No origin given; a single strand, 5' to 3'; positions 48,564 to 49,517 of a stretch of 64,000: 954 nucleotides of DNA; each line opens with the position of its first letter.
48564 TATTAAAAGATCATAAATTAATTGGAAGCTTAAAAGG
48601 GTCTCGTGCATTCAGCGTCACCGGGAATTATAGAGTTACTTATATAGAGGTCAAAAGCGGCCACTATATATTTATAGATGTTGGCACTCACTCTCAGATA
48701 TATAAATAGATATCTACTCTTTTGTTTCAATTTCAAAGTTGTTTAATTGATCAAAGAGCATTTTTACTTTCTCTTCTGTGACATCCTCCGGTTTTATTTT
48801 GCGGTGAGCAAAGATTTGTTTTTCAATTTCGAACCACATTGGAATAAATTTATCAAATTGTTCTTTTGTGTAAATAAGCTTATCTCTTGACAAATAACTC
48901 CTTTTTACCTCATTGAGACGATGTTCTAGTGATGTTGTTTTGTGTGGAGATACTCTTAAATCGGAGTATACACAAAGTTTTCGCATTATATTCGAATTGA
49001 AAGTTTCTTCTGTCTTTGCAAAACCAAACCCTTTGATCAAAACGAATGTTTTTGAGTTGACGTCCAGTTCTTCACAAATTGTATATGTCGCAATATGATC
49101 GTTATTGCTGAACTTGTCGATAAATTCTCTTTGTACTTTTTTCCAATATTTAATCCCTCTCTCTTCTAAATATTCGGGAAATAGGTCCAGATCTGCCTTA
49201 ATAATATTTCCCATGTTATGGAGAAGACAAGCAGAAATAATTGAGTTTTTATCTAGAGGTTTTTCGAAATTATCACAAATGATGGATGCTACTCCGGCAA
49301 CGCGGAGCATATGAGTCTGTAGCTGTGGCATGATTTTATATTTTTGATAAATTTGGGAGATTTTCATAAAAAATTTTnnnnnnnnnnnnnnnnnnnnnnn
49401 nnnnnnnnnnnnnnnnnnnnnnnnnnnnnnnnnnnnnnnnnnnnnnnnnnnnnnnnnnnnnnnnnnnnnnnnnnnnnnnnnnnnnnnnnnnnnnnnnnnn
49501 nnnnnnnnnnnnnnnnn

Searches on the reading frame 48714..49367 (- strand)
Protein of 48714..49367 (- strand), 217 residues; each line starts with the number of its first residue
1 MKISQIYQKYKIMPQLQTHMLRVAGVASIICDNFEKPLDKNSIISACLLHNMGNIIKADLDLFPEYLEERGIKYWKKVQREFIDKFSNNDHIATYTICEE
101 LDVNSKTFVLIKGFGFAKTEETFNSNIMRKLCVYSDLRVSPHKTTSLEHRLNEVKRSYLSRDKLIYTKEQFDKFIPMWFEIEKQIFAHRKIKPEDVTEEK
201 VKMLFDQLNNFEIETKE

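Call 45: search_protein_families(library=ncbifam, proteins=[window:48714-49367:-], max_evalue=0.001)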
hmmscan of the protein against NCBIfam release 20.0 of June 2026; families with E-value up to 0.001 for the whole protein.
window:48714-49367:- (217 aa): 0 families

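Call 91: search_protein_families(library=pfam, proteins=[window:48714-49367:-], max_evalue=0.01)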
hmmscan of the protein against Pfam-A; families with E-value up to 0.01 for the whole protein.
window:48714-49367:- (217 aa): 3 families
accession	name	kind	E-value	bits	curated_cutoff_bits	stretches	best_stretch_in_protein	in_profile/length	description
PF01966.28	HD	-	1.8e-05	25.4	22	1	18-59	3-43/116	HD domain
PF13023.12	HD_3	-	0.0041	17.5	22.5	1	19-60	26-67/165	HD domain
PF08668.18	HDOD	-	0.0081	16.1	22.9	0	11-68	90-144/196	HDOD domain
